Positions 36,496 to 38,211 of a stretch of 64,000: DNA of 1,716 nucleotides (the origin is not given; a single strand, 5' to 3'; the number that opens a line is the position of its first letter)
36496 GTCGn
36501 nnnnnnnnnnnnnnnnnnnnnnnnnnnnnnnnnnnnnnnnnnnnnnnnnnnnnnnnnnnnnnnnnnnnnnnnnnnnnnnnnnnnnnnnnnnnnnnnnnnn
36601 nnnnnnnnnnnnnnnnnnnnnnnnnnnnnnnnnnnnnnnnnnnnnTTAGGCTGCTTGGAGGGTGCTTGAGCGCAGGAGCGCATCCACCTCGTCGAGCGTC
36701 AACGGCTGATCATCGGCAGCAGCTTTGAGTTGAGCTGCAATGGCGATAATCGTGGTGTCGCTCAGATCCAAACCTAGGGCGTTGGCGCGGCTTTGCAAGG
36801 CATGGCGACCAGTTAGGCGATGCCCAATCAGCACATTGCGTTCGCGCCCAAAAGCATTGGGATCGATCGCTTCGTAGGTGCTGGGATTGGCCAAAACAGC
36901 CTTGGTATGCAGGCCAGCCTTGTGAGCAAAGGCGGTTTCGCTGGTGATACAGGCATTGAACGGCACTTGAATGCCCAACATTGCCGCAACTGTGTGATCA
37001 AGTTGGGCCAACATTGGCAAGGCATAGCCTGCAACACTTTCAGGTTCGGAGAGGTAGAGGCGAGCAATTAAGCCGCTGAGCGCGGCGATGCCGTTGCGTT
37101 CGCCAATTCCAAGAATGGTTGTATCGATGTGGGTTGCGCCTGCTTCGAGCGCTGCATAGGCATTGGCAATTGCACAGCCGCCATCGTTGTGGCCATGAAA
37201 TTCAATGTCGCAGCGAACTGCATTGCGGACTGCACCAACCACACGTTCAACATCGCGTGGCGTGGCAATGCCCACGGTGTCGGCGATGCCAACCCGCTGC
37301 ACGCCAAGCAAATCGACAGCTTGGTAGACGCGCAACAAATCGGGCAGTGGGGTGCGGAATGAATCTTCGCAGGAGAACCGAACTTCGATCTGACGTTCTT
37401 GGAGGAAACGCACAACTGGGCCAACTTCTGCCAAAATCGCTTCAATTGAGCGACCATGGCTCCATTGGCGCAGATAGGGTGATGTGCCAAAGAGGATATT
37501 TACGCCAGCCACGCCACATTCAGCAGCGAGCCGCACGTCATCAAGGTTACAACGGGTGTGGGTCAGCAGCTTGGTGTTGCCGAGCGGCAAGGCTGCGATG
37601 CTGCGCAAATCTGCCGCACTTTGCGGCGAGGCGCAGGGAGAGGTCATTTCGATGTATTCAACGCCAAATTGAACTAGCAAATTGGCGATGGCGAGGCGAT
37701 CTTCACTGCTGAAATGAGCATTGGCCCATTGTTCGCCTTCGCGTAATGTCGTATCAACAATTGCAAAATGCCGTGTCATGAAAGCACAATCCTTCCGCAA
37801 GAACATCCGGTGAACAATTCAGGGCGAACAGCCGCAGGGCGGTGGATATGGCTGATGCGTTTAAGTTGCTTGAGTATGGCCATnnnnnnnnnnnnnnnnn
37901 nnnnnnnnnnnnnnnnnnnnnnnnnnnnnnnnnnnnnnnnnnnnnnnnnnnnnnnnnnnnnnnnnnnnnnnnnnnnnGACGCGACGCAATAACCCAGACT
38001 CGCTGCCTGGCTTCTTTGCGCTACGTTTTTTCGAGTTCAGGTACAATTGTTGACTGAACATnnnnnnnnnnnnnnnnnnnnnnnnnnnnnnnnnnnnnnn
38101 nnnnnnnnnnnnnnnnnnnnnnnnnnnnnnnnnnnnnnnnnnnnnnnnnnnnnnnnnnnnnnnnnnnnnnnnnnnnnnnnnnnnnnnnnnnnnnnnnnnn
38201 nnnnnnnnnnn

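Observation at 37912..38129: Candidate lysine-responsive leader-peptide attenuator upstream of the lysine cluster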

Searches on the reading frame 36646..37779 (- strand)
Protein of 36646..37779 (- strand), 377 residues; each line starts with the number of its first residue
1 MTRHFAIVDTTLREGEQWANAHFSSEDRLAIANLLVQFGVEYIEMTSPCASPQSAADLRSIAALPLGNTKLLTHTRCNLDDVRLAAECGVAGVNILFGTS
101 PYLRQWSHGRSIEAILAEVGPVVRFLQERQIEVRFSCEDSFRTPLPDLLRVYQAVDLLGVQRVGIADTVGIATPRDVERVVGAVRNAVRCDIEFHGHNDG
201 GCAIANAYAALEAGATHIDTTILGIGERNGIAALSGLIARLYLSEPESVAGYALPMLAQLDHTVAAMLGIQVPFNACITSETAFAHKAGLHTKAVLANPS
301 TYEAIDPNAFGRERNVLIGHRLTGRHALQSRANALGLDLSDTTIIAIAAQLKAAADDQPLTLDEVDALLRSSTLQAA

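Call 6: search_protein_families(library=ncbifam, proteins=[window:36646-37779:-])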
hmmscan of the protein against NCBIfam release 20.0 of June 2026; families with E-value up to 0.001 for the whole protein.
window:36646-37779:- (377 aa): 28 families (the best 25 are shown)
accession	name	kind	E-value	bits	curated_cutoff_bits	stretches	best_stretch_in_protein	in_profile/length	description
TIGR02146.1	LysS_fung_arch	equivalog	3e-123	411.4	413.55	1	7-352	1-343/344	homocitrate synthase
NF002085.0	PRK00915.1-2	subfamily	2.8e-87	293.6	517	1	3-360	12-366/504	2-isopropylmalate synthase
TIGR02660.1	nifV_homocitr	equivalog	2.1e-76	257.6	462.9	1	6-358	3-352/365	homocitrate synthase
TIGR02090.1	LEU1_arch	subfamily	9.5e-72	242.1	484.75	1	7-357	3-350/363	isopropylmalate/citramalate/homocitrate synthases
NF002088.0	PRK00915.1-5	equivalog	1.2e-62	212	697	1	3-373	2-382/514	2-isopropylmalate synthase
NF002086.0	PRK00915.1-3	equivalog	2.2e-62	211.2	532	1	3-371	5-383/516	2-isopropylmalate synthase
TIGR00973.1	leuA_bact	equivalog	1.2e-58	198.8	598.7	1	6-360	3-366/494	2-isopropylmalate synthase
NF041069.1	IPMS_Sufob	equivalog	1.6e-55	189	600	1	7-357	3-352/371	isopropylmalate synthase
NF002087.0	PRK00915.1-4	equivalog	3.1e-53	181.1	729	1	4-369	6-382/516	2-isopropylmalate synthase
NF002084.0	PRK00915.1-1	equivalog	8.8e-49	166.4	748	1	2-358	2-367/523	2-isopropylmalate synthase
TIGR00977.1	citramal_synth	equivalog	2.9e-47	161.2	450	1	6-341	3-350/526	citramalate synthase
NF042433.1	CitmalDyn_Leptosp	equivalog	2.9e-24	85.5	950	1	5-343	8-353/514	(R)-citramalate synthase CimA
NF006049.0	PRK08195.1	subfamily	1.2e-19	70.6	229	1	148-241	150-245/344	4-hyroxy-2-oxovalerate/4-hydroxy-2-oxopentanoic acid aldolase,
NF042434.1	IPMS_Lepto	equivalog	2.9e-19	69.3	500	1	4-357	5-372/374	2-isopropylmalate synthase LeuA2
NF004283.0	PRK05692.1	subfamily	5.3e-19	68.4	246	1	3-226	5-238/300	hydroxymethylglutaryl-CoA lyase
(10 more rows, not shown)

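Call 8: find_homologous_proteins(query=window:36646-37779:-, max_evalue=1e-80)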
Query window:36646-37779:- (377 aa): 7255 proteins with E <= 1e-80 among 8000 candidates; the best 120 are listed.
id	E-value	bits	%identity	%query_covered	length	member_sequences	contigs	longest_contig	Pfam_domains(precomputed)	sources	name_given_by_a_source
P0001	7.2e-239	810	98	100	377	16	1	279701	PF22617.2,PF00682.26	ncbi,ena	-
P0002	7.1e-195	665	78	100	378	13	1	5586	PF22617.2,PF00682.26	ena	-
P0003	1.3e-194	664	80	99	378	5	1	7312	PF22617.2,PF00682.26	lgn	-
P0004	1.1e-187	641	76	98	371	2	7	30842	PF22617.2,PF00682.26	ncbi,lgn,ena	-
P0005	4.8e-187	639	77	99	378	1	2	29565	PF22617.2,PF00682.26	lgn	-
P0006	3.3e-177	607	75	98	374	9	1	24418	PF22617.2,PF00682.26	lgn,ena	-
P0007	1.4e-172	592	73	99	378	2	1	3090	PF22617.2,PF00682.26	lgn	-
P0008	3.4e-165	567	71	99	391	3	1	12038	PF22617.2,PF00682.26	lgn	-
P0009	5.5e-164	563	71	99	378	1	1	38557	PF22617.2,PF00682.26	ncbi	-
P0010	2.6e-162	558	71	98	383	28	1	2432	PF22617.2,PF00682.26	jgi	jgi:homocitrate synthase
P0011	4.1e-158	544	69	98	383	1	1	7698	PF22617.2,PF00682.26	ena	-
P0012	6.2e-158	543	70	97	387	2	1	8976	PF22617.2,PF00682.26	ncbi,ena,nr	ncbi:MAG TPA: homocitrate synthase [Chloroflexia bacterium]|nr:homocitrate synthase [Chloroflexia ba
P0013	1.1e-157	543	69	97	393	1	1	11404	PF22617.2,PF00682.26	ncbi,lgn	ncbi:MAG TPA: homocitrate synthase [Herpetosiphonaceae bacterium]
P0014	4.8e-157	540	68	98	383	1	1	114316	PF22617.2,PF00682.26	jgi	jgi:homocitrate synthase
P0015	1.6e-156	539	69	97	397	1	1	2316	PF22617.2,PF00682.26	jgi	jgi:homocitrate synthase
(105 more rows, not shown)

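Call 10: find_related_loci(query=A1, collection=genome_contigs, flank=3000)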
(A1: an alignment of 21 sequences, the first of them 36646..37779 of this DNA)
Query A1 (377 aa) in genome_contigs; peptide patterns used: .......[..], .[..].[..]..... (x = any residue, [..] = any of these).
600 stretches matched a pattern (row limit reached: there are more); 564 encode a relative of the query (tblastn E <= 1e-3); the best 80 are kept; 80 distinct loci.
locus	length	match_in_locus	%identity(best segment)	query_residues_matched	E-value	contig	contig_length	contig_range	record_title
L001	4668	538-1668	98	1-377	0e+0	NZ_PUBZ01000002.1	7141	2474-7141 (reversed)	Herpetosiphon llansteffanensis strain CA052B NODE_101_length_7141_cov_31_0222_ID_4342, whole genome shotgun sequence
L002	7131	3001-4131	98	1-377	0e+0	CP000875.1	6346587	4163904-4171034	Herpetosiphon aurantiacus DSM 785, complete genome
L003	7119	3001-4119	80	5-377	0e+0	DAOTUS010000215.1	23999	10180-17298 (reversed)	MAG TPA_asm: Herpetosiphonaceae bacterium isolate F20_78 k119_311362, whole genome shotgun sequence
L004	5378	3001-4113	65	3-374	1e-159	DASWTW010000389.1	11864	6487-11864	MAG TPA_asm: Herpetosiphonaceae bacterium isolate SMAG_U3586 k141_93347, whole genome shotgun sequence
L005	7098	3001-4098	66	3-369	2e-158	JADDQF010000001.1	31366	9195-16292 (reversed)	MAG: bacterium isolate LB3_1 AB19_LB3_218_length_31379_cov_122, whole genome shotgun sequence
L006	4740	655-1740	67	7-369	4e-159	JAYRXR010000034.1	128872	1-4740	MAG: Actinomycetota bacterium isolate EBPR_ori4bin.3 k141_43128, whole genome shotgun sequence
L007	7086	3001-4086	67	7-369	9e-162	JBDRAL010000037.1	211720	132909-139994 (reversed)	MAG: Blastocatellia bacterium NZW_1522 contig_36, whole genome shotgun sequence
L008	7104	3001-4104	62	3-371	1e-147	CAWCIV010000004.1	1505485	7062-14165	MAG: uncultured Chloroflexia bacterium isolate MFD04580.bin.2.20 genome assembly, contig: contig_9153, whole genome shot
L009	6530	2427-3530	62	3-371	4e-147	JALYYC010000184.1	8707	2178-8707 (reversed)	MAG: Candidatus Dormiibacterota bacterium isolate KAP bin29 SD1490-92_k127_1770805, whole genome shotgun sequence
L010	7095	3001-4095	62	7-372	9e-147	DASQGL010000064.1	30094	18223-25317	MAG TPA_asm: Candidatus Limnocylindrales bacterium isolate SMAG_U11805 k141_166002, whole genome shotgun sequence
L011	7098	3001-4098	61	3-369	8e-146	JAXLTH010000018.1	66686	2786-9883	MAG: Fimbriimonadales bacterium isolate STL-ARM2 C4.121.fa-18, whole genome shotgun sequence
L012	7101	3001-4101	58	3-370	9e-145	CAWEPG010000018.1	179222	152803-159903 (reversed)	MAG: uncultured Acidimicrobiia bacterium isolate MFD02159.bin.1.95 genome assembly, contig: contig_60127, whole genome s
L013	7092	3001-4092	61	5-369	3e-144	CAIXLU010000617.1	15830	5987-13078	MAG: uncultured Oscillochloris sp. isolate KT5_bin-278 genome assembly, contig: bin-278:617/716, whole genome shotgun se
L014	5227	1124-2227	60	1-369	1e-144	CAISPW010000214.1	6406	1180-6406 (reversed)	MAG: uncultured Oscillochloris sp. isolate LJ_bin-2023 genome assembly, contig: bin-2023:214/475, whole genome shotgun s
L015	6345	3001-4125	59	3-377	1e-143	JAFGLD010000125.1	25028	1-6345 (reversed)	MAG: Anaerolineae bacterium isolate Zod_Metabat.387 k87_4824574, whole genome shotgun sequence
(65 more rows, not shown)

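Call 27: find_encoding_contigs(protein=P0002, flank=1500, max_places=3)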
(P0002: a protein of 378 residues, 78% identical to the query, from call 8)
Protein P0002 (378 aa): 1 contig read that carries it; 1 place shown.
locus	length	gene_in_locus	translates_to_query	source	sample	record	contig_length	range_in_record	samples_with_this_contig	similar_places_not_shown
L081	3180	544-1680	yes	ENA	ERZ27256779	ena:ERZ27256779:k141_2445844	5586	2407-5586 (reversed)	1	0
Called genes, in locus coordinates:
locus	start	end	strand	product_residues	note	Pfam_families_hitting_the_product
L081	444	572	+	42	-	-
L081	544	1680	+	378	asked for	PF00682:HMGL-like, PF22617:HCS_D2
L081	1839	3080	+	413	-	PF00330:Aconitase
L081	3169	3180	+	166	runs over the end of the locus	PF00694:Aconitase_C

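Call 28: find_encoding_contigs(protein=P0004, flank=1500, max_places=3)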
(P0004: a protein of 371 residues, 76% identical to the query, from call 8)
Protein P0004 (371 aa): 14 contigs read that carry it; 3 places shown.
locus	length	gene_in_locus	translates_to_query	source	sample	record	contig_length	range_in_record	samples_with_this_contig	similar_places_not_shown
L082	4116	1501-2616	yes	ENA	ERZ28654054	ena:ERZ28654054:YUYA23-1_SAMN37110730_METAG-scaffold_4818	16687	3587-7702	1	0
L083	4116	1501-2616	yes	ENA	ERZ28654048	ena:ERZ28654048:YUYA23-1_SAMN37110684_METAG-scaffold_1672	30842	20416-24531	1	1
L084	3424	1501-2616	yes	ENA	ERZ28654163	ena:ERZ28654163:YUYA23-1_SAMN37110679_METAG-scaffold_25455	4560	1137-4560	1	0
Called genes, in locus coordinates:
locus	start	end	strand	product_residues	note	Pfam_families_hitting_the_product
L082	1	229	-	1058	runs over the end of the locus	PF22240:ISP_coupler, PF02384:N6_Mtase, PF18135:Type_ISP_C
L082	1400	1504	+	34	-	-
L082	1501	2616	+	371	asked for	PF00682:HMGL-like, PF22617:HCS_D2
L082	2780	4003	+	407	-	PF00330:Aconitase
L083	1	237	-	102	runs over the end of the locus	-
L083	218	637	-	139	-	-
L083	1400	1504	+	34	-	-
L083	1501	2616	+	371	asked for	PF00682:HMGL-like, PF22617:HCS_D2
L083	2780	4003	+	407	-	PF00330:Aconitase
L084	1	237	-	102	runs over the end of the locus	-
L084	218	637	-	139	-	-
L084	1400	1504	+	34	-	-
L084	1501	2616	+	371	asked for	PF00682:HMGL-like, PF22617:HCS_D2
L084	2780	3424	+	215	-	?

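Call 29: find_encoding_contigs(protein=P0005, flank=1500, max_places=3)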
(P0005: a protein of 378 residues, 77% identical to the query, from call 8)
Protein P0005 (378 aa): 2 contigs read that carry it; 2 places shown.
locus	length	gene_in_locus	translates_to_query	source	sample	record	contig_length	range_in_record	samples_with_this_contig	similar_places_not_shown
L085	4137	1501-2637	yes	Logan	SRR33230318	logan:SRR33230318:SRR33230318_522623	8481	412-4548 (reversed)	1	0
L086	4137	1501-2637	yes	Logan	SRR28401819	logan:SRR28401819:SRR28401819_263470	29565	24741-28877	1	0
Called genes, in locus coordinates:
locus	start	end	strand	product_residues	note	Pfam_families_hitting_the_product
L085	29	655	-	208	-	-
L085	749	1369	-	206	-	-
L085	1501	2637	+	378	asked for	PF00682:HMGL-like, PF22617:HCS_D2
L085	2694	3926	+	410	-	PF00330:Aconitase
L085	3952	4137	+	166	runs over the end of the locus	PF00694:Aconitase_C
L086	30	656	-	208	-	-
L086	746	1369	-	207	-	-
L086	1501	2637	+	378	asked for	PF00682:HMGL-like, PF22617:HCS_D2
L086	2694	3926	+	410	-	PF00330:Aconitase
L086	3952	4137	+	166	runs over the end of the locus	PF00694:Aconitase_C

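Call 30: find_encoding_contigs(protein=P0006, flank=1500, max_places=3)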
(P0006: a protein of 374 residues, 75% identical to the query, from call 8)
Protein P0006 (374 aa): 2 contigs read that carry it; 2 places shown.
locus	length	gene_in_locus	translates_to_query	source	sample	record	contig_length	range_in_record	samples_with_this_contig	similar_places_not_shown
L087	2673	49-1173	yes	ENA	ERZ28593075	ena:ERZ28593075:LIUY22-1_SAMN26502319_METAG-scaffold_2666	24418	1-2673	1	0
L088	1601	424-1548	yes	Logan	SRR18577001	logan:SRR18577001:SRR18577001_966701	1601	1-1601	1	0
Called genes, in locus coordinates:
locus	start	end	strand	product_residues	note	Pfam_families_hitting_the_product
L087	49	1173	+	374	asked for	PF00682:HMGL-like, PF22617:HCS_D2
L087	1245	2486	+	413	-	PF00330:Aconitase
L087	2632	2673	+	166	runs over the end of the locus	PF00694:Aconitase_C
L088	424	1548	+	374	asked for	PF00682:HMGL-like, PF22617:HCS_D2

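Call 31: find_encoding_contigs(protein=P0003, flank=1500, max_places=2)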
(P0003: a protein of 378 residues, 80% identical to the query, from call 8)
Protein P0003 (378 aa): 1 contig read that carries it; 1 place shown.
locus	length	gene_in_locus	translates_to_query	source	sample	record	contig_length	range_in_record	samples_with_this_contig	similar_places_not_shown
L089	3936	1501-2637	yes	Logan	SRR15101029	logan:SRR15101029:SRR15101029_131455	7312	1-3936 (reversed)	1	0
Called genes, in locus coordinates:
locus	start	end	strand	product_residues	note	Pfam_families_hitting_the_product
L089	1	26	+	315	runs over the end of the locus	PF08123:DOT1 (weak)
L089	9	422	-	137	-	-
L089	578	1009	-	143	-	PF07681:DoxX, PF04173:DoxD (weak)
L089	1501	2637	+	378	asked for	PF00682:HMGL-like, PF22617:HCS_D2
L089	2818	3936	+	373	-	?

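Call 32: find_encoding_contigs(protein=P0007, flank=1500, max_places=2)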
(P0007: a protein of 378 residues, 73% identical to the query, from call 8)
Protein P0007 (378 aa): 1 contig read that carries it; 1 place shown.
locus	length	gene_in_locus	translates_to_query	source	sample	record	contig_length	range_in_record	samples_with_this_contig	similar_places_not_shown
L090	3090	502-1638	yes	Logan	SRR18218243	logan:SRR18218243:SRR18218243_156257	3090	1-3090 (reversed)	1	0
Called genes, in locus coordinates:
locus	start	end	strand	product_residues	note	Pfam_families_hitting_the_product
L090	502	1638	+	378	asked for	PF00682:HMGL-like, PF22617:HCS_D2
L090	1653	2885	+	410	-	PF00330:Aconitase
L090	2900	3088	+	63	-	?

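Call 33: find_encoding_contigs(protein=P0008, flank=1500, max_places=2)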
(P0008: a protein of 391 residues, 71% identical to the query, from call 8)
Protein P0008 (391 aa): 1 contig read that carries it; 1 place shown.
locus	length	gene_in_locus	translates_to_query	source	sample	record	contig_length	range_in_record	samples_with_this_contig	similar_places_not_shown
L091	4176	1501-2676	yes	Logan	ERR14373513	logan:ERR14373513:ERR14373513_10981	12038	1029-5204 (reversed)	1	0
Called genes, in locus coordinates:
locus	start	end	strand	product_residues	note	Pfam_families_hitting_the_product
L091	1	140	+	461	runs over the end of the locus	PF13424:TPR_12 (weak)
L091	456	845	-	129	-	-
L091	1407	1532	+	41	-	-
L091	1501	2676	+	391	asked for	PF00682:HMGL-like, PF22617:HCS_D2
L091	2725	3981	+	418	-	PF00330:Aconitase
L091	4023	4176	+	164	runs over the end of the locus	PF00694:Aconitase_C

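Call 34: find_encoding_contigs(protein=P0009, flank=1500, max_places=2)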
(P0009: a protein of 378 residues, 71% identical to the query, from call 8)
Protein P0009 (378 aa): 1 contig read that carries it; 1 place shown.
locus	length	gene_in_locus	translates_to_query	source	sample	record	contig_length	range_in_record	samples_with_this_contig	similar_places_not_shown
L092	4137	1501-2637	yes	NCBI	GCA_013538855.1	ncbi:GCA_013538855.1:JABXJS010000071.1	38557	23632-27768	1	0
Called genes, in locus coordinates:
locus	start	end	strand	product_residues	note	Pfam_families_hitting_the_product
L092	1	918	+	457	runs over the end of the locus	PF01566:Nramp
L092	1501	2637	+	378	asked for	PF00682:HMGL-like, PF22617:HCS_D2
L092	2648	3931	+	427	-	PF00330:Aconitase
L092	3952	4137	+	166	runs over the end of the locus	PF00694:Aconitase_C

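Call 69: search_solved_structures(query=window:36646-37779:-, max_evalue=1e-50, show_alignments=2)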
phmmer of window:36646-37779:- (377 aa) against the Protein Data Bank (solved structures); distinct sequences matched with E-value up to 1e-50: 4.
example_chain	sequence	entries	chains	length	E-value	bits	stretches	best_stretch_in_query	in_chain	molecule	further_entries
3ivs_A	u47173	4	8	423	1e-121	409.4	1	3-371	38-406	Homocitrate synthase, mitochondrial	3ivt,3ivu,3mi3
3a9i_A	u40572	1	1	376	8.9e-121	406.3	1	3-371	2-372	Homocitrate synthase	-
2ztj_A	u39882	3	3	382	9e-121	406.3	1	3-371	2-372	Homocitrate synthase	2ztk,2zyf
6ktq_A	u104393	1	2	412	5e-57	196.7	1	6-354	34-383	Homocitrate synthase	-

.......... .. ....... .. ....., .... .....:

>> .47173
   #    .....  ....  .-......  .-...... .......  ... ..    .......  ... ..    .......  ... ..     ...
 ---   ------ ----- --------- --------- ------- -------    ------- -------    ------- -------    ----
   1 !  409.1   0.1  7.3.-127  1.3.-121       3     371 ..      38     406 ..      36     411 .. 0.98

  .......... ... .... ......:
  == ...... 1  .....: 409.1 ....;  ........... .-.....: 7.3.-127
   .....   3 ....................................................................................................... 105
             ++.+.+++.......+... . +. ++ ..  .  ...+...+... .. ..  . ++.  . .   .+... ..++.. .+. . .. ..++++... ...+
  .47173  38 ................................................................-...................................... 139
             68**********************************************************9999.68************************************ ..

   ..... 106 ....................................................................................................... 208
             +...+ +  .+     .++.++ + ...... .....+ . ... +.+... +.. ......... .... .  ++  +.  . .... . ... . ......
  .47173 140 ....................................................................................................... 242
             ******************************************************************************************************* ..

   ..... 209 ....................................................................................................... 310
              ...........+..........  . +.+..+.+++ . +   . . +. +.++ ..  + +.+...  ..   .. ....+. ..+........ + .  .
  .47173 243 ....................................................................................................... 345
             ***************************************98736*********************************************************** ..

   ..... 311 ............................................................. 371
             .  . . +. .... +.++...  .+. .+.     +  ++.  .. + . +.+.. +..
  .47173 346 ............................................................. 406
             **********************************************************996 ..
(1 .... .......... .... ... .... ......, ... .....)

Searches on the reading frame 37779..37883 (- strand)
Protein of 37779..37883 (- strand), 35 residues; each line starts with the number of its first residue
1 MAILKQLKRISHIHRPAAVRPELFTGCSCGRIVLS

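Call 48: search_protein_families(library=ncbifam, proteins=[window:37779-37883:-], max_evalue=10)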
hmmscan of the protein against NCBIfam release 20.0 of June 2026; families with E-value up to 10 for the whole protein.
seq(35 aa): 0 families

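Call 49: search_protein_families(library=pfam, proteins=[window:37779-37883:-], max_evalue=10)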
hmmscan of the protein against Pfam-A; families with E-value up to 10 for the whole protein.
seq(35 aa): 0 families

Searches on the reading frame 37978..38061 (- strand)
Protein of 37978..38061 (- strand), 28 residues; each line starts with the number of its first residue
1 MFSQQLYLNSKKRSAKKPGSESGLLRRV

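Call 48: search_protein_families(library=ncbifam, proteins=[window:37978-38061:-], max_evalue=10)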
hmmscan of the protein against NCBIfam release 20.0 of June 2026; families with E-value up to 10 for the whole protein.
seq(28 aa): 0 families

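Call 49: search_protein_families(library=pfam, proteins=[window:37978-38061:-], max_evalue=10)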
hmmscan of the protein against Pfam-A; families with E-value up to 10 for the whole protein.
seq(28 aa): 0 families
